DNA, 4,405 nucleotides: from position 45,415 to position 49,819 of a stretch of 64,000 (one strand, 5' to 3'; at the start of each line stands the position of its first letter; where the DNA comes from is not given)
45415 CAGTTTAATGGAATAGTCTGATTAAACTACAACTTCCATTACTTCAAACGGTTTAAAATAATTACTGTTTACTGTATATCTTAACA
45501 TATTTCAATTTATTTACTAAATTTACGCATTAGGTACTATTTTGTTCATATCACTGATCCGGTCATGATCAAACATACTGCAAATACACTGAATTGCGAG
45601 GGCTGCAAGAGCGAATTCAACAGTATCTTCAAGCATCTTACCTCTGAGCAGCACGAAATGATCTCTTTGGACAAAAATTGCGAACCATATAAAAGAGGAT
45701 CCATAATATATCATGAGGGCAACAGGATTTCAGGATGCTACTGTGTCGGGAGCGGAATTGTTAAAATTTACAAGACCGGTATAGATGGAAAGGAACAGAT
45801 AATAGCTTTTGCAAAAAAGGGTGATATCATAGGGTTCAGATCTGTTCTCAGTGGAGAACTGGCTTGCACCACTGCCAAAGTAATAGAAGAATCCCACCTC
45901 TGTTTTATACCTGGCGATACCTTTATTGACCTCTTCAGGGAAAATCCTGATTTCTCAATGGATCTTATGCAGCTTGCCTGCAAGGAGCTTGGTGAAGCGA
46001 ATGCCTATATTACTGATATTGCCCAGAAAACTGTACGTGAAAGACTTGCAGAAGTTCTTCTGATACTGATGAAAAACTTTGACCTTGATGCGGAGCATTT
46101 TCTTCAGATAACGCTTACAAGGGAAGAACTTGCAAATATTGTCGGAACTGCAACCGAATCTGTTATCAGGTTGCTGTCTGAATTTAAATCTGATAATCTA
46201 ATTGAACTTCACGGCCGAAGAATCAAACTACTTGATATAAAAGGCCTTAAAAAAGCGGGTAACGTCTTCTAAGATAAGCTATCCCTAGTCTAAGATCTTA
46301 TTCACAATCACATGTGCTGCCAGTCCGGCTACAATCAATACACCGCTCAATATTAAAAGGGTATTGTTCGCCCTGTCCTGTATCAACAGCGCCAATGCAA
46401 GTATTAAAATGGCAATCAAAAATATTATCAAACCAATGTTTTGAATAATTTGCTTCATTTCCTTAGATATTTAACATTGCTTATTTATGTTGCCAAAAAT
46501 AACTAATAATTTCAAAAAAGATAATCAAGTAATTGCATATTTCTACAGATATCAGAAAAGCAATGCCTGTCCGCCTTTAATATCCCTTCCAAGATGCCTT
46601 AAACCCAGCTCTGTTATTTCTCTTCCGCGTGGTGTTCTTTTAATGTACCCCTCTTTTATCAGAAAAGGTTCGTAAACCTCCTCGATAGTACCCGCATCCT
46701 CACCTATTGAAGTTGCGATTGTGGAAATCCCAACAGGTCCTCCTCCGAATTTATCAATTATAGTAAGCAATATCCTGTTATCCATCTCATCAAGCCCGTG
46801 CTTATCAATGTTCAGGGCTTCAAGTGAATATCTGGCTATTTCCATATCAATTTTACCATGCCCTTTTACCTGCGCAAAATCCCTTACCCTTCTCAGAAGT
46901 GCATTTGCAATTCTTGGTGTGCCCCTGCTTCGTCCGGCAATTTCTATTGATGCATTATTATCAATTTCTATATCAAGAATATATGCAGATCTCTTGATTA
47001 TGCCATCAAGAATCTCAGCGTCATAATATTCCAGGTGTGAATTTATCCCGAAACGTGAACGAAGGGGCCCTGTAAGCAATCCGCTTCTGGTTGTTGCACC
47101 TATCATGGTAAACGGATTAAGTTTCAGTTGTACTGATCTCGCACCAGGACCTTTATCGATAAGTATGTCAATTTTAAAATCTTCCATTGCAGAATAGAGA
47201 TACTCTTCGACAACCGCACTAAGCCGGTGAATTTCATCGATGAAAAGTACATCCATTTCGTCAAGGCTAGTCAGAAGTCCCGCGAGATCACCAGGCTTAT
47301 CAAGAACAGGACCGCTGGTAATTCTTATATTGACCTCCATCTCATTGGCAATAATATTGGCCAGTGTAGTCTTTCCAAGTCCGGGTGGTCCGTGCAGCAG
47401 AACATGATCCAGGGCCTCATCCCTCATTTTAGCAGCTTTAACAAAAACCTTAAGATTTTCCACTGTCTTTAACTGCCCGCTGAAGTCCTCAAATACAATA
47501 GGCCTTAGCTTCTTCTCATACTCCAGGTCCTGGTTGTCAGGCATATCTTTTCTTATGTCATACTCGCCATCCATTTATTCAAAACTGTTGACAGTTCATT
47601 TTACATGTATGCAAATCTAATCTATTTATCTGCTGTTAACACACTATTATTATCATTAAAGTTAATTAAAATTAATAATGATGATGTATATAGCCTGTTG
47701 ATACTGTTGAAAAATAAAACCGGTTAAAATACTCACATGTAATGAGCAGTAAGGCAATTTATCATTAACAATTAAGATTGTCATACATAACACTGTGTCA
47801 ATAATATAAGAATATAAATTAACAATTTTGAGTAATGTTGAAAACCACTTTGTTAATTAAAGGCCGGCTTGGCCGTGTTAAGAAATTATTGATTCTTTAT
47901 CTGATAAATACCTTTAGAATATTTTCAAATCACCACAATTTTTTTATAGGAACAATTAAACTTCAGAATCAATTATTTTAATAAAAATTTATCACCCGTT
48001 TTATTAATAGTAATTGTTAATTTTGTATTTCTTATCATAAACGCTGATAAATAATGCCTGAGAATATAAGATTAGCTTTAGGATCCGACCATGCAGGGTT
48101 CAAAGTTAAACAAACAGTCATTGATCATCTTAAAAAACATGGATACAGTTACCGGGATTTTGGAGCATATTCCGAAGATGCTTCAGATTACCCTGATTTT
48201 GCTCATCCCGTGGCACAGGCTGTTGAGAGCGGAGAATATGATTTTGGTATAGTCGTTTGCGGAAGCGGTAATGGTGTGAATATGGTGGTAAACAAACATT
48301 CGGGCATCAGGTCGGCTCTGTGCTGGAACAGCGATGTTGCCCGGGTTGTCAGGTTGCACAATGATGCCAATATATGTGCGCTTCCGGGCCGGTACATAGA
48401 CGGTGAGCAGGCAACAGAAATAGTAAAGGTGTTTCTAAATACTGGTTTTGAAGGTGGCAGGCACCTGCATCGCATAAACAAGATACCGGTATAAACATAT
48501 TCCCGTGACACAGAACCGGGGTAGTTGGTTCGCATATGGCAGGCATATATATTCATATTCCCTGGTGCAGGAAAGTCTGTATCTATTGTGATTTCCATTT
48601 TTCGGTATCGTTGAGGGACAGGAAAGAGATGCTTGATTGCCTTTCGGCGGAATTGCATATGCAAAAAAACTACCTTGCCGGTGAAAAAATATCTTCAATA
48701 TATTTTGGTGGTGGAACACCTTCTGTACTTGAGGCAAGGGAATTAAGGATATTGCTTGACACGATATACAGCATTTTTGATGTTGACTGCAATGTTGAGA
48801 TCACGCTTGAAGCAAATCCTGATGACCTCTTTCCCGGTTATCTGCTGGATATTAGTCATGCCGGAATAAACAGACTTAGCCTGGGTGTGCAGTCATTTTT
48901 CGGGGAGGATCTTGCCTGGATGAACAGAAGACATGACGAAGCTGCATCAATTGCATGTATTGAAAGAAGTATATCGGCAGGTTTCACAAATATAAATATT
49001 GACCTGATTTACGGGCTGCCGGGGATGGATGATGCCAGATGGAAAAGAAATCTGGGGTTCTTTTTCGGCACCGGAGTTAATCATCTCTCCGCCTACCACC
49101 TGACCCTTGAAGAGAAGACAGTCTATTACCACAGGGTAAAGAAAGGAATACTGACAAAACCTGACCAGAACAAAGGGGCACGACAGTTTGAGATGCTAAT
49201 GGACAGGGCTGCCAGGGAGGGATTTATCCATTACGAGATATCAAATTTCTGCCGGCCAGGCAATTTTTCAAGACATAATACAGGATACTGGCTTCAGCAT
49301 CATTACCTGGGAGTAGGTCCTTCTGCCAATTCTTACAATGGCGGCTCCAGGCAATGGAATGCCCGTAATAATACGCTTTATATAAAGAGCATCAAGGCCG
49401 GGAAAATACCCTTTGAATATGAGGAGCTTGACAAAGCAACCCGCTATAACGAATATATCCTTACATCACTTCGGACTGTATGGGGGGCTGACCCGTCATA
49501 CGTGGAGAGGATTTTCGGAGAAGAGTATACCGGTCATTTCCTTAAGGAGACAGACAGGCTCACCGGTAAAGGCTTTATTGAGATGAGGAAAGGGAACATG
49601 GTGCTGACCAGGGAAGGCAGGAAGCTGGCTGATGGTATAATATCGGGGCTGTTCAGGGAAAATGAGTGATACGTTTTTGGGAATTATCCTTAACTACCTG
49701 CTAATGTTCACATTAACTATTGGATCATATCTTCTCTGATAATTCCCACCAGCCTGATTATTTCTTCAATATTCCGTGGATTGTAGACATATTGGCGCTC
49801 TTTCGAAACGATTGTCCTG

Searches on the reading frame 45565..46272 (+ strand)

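Call 77: search_protein_families(library=pfam, proteins=[window:45565-46272:+], max_evalue=0.001)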
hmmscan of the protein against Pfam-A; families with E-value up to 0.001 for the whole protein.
window:45565-46272:+ (235 aa): 4 families
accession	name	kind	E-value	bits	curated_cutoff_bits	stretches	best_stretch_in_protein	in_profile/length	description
PF00027.35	cNMP_binding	-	4.6e-21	75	27.5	1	41-127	3-89/89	Cyclic nucleotide-binding domain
PF13545.12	HTH_Crp_2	-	4.9e-17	62.1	27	1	159-230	1-69/70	Crp-like helix-turn-helix domain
PF00325.26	Crp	-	7.3e-06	26.1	21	1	182-213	1-32/32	Bacterial regulatory proteins, crp family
PF07535.18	zf-DBF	-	0.00052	20.4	24.8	0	10-31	5-26/45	DBF zinc finger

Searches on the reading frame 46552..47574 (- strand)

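Call 77: search_protein_families(library=pfam, proteins=[window:46552-47574:-], max_evalue=0.001)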
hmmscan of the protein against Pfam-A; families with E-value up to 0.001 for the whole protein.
window:46552-47574:- (340 aa): 13 families
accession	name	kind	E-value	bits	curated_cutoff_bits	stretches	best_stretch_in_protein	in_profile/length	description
PF05496.18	RuvB_N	-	7.3e-77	257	27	1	23-181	1-159/159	Holliday junction DNA helicase RuvB P-loop domain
PF17864.7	AAA_lid_4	-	6e-30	103.3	27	1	184-257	1-74/74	RuvB AAA lid domain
PF05491.19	RuvB_C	-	3.6e-26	91.3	24.7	1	259-328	2-71/72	RuvB C-terminal winged helix domain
PF00004.35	AAA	-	4.8e-21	76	21.2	1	58-181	1-129/131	ATPase family associated with various cellular activities (AAA)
PF07728.20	AAA_5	-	3.6e-06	27.5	22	0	57-80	1-25/139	AAA domain (dynein-related subfamily)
PF07726.17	AAA_3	-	3.1e-05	24.3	27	0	57-133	1-89/131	ATPase family associated with various cellular activities (AAA)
PF13401.12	AAA_22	-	3.3e-05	24.7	27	0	57-79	7-29/130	AAA domain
PF06068.19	TIP49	-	4.8e-05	23.1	23.8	0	30-84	25-79/347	TIP49 P-loop domain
PF01078.27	Mg_chelatase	-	7.5e-05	22.7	20.3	0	55-76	22-43/207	Magnesium chelatase, subunit ChlI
PF20720.3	nSTAND3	-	0.00014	22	27.2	1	53-101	15-61/155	Novel STAND NTPase 3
PF00931.28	NB-ARC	-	0.00017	21.4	23.5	0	50-80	13-44/248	NB-ARC domain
PF13191.12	AAA_16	-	0.00025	22.1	32.6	0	50-80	19-49/167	AAA ATPase domain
PF08298.17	AAA_PrkA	-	0.00049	19.7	25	1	26-94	55-126/358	PrkA AAA domain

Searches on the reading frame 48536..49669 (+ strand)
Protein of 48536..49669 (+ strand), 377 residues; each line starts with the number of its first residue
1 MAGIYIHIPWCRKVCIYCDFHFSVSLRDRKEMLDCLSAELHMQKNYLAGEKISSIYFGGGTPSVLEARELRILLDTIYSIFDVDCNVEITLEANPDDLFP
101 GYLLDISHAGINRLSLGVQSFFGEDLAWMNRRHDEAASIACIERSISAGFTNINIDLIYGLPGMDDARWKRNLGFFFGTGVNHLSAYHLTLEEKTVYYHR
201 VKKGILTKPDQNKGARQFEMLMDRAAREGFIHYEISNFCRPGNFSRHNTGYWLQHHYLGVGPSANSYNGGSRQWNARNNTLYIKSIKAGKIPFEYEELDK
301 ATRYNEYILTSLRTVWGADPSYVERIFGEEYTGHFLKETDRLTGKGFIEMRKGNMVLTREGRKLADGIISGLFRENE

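Call 77: search_protein_families(library=pfam, proteins=[window:48536-49669:+], max_evalue=0.001)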
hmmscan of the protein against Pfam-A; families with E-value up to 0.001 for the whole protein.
window:48536-49669:+ (377 aa): 2 families
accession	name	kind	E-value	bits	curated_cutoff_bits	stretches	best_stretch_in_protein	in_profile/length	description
PF04055.27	Radical_SAM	-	3.3e-18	66.9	29.5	1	5-170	1-160/166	Radical SAM superfamily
PF06969.22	HemN_C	-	0.00018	21.9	24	1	298-362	1-65/67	HemN C-terminal domain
